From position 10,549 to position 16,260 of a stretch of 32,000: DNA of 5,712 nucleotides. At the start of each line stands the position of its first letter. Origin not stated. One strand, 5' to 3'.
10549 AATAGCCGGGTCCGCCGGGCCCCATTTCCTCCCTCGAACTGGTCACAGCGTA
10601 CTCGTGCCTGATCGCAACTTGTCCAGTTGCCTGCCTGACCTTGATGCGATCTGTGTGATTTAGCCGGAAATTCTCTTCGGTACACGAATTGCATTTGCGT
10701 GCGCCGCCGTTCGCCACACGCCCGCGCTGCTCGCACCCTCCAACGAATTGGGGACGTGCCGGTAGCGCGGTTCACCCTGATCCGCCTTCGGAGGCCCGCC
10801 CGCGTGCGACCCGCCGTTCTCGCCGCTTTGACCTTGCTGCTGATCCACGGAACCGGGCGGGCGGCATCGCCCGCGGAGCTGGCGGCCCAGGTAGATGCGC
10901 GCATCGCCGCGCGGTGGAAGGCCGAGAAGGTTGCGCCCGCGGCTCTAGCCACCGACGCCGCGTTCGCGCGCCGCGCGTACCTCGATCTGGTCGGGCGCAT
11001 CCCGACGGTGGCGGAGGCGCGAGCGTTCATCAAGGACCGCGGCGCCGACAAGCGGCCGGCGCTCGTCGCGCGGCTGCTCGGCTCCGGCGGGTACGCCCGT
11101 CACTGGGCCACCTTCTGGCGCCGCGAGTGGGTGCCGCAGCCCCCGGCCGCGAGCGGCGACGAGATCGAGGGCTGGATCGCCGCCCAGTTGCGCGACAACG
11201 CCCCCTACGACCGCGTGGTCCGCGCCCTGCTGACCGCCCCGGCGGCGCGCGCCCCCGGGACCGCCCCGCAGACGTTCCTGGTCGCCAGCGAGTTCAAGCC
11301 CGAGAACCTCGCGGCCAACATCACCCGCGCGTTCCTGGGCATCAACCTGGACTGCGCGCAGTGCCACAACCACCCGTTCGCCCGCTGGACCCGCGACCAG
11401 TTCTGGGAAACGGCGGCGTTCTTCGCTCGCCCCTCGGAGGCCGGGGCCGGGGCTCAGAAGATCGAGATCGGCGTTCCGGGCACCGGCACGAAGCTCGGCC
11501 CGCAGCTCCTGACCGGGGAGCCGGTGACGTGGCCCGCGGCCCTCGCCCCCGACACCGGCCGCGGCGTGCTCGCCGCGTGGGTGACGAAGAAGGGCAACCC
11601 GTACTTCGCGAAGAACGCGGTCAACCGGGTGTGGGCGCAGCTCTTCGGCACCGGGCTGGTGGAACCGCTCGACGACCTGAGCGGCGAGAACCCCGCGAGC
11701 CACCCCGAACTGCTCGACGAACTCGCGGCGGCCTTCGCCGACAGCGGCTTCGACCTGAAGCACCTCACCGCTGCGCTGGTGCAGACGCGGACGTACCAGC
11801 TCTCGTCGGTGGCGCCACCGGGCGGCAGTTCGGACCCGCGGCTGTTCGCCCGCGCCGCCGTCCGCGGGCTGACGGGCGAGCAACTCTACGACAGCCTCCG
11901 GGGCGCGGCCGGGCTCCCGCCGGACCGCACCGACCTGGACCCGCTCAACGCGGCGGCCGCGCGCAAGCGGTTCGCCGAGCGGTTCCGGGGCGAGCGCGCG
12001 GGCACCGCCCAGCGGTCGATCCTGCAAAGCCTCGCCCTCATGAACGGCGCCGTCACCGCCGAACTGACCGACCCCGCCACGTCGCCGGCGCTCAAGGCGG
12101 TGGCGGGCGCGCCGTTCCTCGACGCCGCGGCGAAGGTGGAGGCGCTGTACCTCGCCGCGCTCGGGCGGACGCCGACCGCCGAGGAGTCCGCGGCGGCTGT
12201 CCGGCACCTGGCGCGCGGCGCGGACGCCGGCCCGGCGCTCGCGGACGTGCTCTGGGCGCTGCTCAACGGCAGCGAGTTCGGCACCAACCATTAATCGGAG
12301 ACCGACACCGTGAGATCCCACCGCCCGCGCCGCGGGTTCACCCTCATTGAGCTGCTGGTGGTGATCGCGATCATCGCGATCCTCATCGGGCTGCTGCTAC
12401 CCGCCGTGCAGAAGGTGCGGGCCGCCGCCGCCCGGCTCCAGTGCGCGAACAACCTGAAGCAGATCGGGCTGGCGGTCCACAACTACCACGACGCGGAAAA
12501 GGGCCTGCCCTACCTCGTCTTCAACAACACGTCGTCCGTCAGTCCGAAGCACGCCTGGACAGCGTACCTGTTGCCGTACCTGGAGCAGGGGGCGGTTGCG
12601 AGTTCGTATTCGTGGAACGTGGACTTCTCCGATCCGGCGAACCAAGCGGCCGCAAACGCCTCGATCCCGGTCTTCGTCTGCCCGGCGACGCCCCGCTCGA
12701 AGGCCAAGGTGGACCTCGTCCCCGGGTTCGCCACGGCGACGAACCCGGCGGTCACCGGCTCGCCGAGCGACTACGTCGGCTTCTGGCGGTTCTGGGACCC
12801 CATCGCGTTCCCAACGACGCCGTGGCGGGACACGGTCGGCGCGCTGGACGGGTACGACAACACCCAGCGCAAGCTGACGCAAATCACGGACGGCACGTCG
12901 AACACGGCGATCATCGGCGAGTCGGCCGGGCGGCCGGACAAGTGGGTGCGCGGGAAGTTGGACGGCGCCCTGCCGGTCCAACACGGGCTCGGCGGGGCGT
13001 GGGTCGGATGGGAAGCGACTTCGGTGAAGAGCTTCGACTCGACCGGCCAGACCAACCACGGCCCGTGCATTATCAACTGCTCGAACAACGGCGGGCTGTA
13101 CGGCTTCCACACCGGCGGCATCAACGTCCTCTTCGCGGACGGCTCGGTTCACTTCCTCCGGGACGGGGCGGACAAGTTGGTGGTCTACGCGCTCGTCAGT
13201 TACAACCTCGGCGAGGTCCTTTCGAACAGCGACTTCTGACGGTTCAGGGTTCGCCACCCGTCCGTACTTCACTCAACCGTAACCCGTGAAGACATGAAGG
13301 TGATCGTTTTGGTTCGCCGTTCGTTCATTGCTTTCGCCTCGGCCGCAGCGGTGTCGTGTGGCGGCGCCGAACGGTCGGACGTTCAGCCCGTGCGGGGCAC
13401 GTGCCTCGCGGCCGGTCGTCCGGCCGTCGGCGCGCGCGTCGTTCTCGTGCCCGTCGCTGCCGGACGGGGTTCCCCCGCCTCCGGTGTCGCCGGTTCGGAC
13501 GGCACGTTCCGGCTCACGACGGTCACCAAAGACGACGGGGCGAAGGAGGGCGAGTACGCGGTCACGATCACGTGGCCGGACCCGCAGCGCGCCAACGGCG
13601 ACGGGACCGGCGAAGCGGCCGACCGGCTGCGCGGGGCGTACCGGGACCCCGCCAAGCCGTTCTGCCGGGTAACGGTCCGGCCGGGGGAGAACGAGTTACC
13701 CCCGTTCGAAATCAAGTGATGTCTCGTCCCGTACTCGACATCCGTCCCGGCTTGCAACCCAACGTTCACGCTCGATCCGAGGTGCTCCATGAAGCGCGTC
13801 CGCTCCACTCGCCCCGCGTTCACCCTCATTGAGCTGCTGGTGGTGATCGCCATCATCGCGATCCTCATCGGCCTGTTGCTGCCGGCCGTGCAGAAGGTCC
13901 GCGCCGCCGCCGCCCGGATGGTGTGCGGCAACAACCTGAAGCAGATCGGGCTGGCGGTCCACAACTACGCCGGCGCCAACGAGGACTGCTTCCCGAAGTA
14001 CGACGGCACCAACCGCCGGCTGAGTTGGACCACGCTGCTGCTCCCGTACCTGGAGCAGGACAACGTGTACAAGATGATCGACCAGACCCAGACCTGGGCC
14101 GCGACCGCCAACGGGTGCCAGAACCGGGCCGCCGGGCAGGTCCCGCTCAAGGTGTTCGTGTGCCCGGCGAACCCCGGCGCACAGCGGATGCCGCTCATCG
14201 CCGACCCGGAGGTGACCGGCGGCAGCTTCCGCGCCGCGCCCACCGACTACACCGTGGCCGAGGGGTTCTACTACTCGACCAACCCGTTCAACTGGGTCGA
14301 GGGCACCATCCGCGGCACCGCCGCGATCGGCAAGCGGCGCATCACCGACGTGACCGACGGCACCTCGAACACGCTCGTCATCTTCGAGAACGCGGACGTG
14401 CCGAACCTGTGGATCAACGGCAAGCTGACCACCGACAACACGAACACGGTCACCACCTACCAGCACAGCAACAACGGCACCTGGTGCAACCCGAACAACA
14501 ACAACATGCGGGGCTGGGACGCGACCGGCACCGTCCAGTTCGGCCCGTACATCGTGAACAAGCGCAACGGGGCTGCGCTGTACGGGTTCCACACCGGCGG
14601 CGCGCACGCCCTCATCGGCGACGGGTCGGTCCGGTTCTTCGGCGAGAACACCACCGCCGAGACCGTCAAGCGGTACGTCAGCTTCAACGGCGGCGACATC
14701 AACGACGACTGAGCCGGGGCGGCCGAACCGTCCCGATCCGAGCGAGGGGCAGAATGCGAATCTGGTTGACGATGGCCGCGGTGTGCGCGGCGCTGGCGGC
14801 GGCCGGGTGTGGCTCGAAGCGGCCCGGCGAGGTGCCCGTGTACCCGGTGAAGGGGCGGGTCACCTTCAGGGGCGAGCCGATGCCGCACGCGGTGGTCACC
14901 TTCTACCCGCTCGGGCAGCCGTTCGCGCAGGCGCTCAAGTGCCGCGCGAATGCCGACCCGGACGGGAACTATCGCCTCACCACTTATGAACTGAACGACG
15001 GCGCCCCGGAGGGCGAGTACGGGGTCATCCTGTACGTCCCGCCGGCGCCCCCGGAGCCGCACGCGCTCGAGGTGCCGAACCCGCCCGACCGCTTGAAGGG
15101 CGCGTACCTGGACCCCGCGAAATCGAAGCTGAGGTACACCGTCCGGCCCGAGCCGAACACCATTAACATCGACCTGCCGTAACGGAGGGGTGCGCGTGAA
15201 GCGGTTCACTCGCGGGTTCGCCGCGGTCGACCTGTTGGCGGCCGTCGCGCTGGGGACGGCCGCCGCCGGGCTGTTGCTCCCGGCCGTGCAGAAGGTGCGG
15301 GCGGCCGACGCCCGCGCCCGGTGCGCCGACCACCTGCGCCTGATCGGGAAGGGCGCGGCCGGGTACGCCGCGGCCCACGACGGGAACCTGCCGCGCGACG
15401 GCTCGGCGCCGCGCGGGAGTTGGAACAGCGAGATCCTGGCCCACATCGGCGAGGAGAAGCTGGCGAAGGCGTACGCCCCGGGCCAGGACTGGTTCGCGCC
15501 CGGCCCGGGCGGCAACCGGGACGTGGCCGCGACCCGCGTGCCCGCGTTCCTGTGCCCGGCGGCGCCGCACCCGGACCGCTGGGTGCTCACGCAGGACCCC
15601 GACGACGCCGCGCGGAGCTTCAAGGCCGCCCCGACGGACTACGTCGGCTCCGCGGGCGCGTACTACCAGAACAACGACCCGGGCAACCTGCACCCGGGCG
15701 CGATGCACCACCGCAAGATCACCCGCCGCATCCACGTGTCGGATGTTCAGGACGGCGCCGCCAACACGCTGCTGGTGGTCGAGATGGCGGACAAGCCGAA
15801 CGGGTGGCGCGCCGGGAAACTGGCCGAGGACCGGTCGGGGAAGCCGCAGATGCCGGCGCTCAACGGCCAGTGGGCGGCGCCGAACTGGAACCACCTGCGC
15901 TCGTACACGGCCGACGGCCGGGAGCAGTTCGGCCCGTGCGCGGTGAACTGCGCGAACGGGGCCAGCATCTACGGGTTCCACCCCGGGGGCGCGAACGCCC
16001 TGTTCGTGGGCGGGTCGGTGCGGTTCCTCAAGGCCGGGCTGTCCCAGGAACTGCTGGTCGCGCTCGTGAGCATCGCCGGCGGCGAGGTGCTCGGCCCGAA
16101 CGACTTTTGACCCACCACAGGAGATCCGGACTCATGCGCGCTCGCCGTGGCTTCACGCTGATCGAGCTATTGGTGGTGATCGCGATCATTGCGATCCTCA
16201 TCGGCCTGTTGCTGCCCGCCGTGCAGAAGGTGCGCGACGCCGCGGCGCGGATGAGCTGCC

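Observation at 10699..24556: Every product of a 14-gene single-strand array carries an export signal: candidate uncharacterised envelope capture-and-processing system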

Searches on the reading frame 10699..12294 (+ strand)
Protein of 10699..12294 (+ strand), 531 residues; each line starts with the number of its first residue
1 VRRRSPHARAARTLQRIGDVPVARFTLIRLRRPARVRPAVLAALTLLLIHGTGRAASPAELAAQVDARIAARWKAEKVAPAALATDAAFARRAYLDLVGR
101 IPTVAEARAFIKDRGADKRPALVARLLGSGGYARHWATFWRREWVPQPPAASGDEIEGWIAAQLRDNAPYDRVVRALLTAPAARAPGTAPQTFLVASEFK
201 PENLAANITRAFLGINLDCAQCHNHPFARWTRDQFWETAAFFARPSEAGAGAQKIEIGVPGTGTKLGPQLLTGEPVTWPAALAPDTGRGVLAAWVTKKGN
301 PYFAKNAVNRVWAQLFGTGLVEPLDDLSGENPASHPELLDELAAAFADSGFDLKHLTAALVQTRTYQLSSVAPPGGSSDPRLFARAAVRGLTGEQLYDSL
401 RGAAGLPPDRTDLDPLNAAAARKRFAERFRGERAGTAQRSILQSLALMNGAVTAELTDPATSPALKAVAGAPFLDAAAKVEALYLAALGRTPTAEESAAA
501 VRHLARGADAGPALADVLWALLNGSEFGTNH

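Call 5: search_protein_families(library=pfam, proteins=[window:10699-12294:+], max_evalue=0.01)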
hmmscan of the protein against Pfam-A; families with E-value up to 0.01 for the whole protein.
window:10699-12294:+ (531 aa): 3 families
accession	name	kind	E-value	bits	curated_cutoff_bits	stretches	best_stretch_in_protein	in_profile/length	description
PF07587.16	PSD1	-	1.1e-41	143.3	28.5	2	288-412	2-130/244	Protein of unknown function (DUF1553)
PF07583.16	PSCyt2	-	2.4e-40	139.1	29.8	1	64-244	1-206/209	Protein of unknown function (DUF1549)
PF08811.16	DUF1800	-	0.0016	18.1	26.1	1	332-516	258-405/419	Protein of unknown function (DUF1800)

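Call 8: search_protein_families(library=ncbifam, proteins=[window:10699-12294:+], max_evalue=0.01)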
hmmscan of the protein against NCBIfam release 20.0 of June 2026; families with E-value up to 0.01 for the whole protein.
window:10699-12294:+ (531 aa): 0 families

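Call 39: search_solved_structures(query=A3, max_evalue=10, show_alignments=1)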
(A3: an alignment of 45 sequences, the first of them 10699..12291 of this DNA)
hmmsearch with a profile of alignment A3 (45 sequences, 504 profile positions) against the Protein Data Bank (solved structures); distinct sequences matched with E-value up to 10: 4.
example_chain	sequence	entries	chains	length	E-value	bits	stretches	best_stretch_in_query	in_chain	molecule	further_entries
8bei_A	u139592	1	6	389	0.074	15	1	36-81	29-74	Citrate synthase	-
8rjk_0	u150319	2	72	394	0.076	14.9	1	36-81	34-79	Citrate synthase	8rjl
8an1_A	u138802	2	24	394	0.076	14.9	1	36-81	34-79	Citrate synthase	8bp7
3cmu_A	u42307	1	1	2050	0.41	12.5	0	118-176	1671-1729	Protein recA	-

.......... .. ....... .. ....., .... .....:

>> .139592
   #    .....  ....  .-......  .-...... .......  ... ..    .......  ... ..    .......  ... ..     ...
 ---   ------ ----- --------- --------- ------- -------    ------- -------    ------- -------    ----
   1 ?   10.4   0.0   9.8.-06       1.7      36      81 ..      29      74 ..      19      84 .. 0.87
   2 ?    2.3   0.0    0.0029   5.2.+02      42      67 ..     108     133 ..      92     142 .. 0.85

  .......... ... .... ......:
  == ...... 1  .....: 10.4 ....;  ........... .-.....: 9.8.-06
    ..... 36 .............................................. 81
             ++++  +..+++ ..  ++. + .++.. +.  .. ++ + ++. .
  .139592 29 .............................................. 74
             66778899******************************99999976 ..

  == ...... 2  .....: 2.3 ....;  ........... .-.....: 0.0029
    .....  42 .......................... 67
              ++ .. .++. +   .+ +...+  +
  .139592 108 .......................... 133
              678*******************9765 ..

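Call 45: find_homologous_proteins(query=window:10699-12294:+, max_evalue=1e-10)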
Query window:10699-12294:+ (531 aa): 3028 proteins with E <= 1e-10 among 8000 candidates; the best 120 are listed.
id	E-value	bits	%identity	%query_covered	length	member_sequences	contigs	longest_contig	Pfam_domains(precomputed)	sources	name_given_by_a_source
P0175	1.5e-298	1009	94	93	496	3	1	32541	PF07587.17,PF07583.17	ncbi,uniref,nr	ncbi:DUF1549 and DUF1553 domain-containing protein [Gemmata sp. JC673]|uniref:DUF1549 and DUF1553 do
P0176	6.9e-217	740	69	92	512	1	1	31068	PF07587.17,PF07583.17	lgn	-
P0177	8.9e-209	713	71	88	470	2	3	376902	PF07587.17,PF07583.17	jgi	jgi:hypothetical protein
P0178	1.2e-206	706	69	93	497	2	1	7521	PF07587.17,PF07583.17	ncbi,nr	ncbi:DUF1553 domain-containing protein [bacterium]|nr:DUF1553 domain-containing protein [bacterium]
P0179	2.7e-206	705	69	89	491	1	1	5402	PF07587.17,PF07583.17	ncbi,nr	ncbi:MAG: DUF1549 and DUF1553 domain-containing protein [Gemmataceae bacterium]|nr:DUF1549 and DUF15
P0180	3.2e-206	704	70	89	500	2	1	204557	PF07587.17,PF07583.17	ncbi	-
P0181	2.0e-204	699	68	92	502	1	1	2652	PF07587.17,PF07583.17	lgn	-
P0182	6.9e-204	697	68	93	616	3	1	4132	PF07587.17,PF07583.17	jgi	jgi:hypothetical protein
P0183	4.2e-201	688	66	91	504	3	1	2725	PF07587.17,PF07583.17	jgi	-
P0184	8.0e-201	687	66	89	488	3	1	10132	PF07587.17,PF07583.17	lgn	-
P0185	1.9e-199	682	67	94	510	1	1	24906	PF07587.17,PF07583.17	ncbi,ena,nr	ncbi:MAG: DUF1549 and DUF1553 domain-containing protein [Gemmataceae bacterium]|nr:DUF1549 and DUF15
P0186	7.9e-199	680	64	90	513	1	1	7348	PF07587.17,PF07583.17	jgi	-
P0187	9.2e-199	680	67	93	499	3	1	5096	PF07587.17,PF07583.17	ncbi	-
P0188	1.2e-198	679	67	89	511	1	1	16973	PF07587.17,PF07583.17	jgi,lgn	jgi:hypothetical protein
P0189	1.3e-197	676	65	89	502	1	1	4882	PF07587.17,PF07583.17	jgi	-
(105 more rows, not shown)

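Call 62: predict_structure(alignment_id=A4)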
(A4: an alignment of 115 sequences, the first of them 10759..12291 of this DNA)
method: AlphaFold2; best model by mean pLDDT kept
length: 511 residues; sequences in the alignment: 115
mean_pLDDT: 90.2   pTM: 0.90
mean pLDDT of the five models: 90.2, 89.4, 89.1, 88.2, 87.0
residues with pLDDT >= 90: 371; 70-90: 100; 50-70: 35; < 50: 5
segments of 3 or more residues with pLDDT < 50: none
pLDDT, mean of each block of 10 residues (from residue 1): 52 67 71 85 98 96 97 97 96 97 98 96 87 88 98 98 91 94 96 94 88 97 84 89 96 94 95 98 98 96 86 90 98 99 97 91 91 92 88 81 86 58 83 92 94 96 96 96 91 95 75 44
secondary structure, 60 per line:
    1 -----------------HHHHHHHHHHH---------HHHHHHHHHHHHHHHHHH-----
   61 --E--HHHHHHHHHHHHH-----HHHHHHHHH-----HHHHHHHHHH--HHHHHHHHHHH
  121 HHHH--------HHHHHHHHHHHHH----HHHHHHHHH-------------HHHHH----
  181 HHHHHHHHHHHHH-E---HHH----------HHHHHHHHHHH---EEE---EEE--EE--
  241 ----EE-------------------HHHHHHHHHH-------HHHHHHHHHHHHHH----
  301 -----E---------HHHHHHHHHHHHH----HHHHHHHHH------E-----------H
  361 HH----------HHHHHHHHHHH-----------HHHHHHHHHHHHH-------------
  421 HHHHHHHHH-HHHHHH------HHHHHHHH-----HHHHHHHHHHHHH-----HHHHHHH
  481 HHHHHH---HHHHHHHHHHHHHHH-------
elements in order: H18-28 H38-55 H66-78 H84-92 H98-107 H110-124 H133-145 H150-158 H172-176 H181-193 H212-222 E226-228 E232-234 H266-275 H283-296 H316-328 H333-341 H373-383 H395-407 H421-429 H431-436 H443-450 H456-468 H474-486 H490-504

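Call 65: fold_search(model_id=the predicted structure, library=pdb)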
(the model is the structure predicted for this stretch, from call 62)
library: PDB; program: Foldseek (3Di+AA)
matches with E <= 10: 74; with E <= 0.001: 0
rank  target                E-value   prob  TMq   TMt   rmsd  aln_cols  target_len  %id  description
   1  9wg7_N2               4.2e-01  0.09  0.14  0.11  26.9       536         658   13  The structure of phycobilisome with a bicylindrical core from the cyanobacterium Synechococcus elongatus PCC 7942 (released 2026-04-01)
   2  7vea_aM               8.8e-01  0.06  0.14  0.07  29.8       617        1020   15  Pentacylindrical allophycocyanin core from Thermosynechococcus vulcanus (released 2022-06-22)
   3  7ugj                  1.7e+00  0.01  0.08  0.09  28.5       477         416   12  TBOA-bound GltPh RSMR mutant in OFS state (released 2023-03-29)
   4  8q5j                  2.2e+00  0.02  0.08  0.10  25.6       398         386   12  Cytochrome P450 monooxygenase from Streptomyces scabiei (SscaCYP) (released 2024-04-03)
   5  3juv_A                2.5e+00  0.01  0.07  0.08  21.6       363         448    9  Crystal structure of human lanosterol 14alpha-demethylase (CYP51) (released 2010-03-02)
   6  6kgx_b1               2.9e+00  0.28  0.14  0.21  13.3       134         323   19  Structure of the phycobilisome from the red alga Porphyridium purpureum (released 2019-12-11)
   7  5t04_A                2.9e+00  0.01  0.09  0.10  27.9       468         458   13  STRUCTURE OF CONSTITUTIVELY ACTIVE NEUROTENSIN RECEPTOR (released 2016-12-21)
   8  8fkx_SM               3.2e+00  0.02  0.10  0.10  18.7       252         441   14  Human nucleolar pre-60S ribosomal subunit (State E) (released 2023-07-12)
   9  2bz9_B                3.7e+00  0.01  0.09  0.10  22.9       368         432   14  Ligand-free structure of sterol 14alpha-demethylase from Mycobacterium tuberculosis in P2(1) space group (released 2006-12-07)
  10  8xpq_A                3.7e+00  0.01  0.09  0.06  27.3       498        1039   10  Structure of the sea urchin spSLC9C1 in state-2 w/o cAMP dimer (released 2024-07-17)
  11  6a7j                  3.8e+00  0.01  0.09  0.10  22.8       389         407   13  Testerone bound CYP154C4 from Streptomyces sp. ATCC 11861 (released 2019-01-16)
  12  5m0p_B                4.0e+00  0.02  0.09  0.10  22.5       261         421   11  Crystal structure of cytochrome P450 OleT F79A in complex with arachidonic acid (released 2017-01-11)
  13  6vyh_A                4.0e+00  0.01  0.11  0.12  22.7       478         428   10  Cryo-EM structure of SLC40/ferroportin in complex with Fab (released 2020-11-11)
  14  2ky4_MODEL_1_A        4.4e+00  0.33  0.14  0.42   3.7        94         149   12  Solution NMR structure of the PBS linker domain of phycobilisome linker polypeptide from Anabaena sp. Northeas (released 2010-07-14)
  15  7sh5_B                4.4e+00  0.01  0.07  0.08  19.9       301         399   12  Crystal structure of CYP142A3 from Mycobacterium ulcerans bound to Cholest-4-en-3-one (released 2022-10-05)
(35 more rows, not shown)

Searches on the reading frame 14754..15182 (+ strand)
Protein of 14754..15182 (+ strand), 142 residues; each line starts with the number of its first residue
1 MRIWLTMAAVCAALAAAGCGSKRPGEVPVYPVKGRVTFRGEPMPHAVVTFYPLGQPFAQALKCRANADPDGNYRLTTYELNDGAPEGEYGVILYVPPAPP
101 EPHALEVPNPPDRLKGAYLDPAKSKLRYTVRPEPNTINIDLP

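Call 5: search_protein_families(library=pfam, proteins=[window:14754-15182:+], max_evalue=0.01)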
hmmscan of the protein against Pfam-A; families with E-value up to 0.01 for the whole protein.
window:14754-15182:+ (142 aa): 0 families

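Call 8: search_protein_families(library=ncbifam, proteins=[window:14754-15182:+], max_evalue=0.01)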
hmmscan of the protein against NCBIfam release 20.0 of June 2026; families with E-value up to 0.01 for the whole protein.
window:14754-15182:+ (142 aa): 0 families

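Call 66: search_protein_families(library=pfam, proteins=[window:14754-15182:+], max_evalue=10)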
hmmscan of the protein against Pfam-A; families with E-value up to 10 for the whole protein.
window:14754-15182:+ (142 aa): 2 families
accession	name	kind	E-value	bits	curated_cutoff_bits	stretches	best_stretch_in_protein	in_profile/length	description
PF13620.12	CarboxypepD_reg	-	0.12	13.2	32.3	1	32-76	2-43/82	Carboxypeptidase regulatory-like domain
PF10670.15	DUF4198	-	0.12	12.9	34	1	32-73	149-191/209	Domain of unknown function (DUF4198)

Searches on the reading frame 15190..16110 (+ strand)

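Call 5: search_protein_families(library=pfam, proteins=[window:15190-16110:+], max_evalue=0.01)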
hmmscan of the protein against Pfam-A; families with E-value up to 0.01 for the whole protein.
window:15190-16110:+ (306 aa): 1 family
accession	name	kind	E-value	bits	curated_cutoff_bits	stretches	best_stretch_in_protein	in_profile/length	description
PF07596.16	SBP_bac_10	-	8.7e-22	78.9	23.3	1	34-281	1-262/268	Protein of unknown function (DUF1559)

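Call 8: search_protein_families(library=ncbifam, proteins=[window:15190-16110:+], max_evalue=0.01)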
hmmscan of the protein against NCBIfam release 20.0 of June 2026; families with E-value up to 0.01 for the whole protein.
window:15190-16110:+ (306 aa): 1 family
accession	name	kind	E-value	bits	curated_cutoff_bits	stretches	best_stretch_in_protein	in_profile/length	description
TIGR04294.2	pre_pil_HX9DG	domain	5.2e-05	22.9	19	1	261-281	2-22/22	H-X9-DG-CTERM domain-containing protein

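Call 66: search_protein_families(library=pfam, proteins=[window:15190-16110:+], max_evalue=10)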
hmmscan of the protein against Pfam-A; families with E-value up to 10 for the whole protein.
window:15190-16110:+ (306 aa): 2 families
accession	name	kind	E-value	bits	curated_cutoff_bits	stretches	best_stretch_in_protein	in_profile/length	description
PF07596.16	SBP_bac_10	-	8.7e-22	78.9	23.3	1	34-281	1-262/268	Protein of unknown function (DUF1559)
PF23993.1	DUF7311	-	0.13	13.3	27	1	17-74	6-62/150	Domain of unknown function (DUF7311)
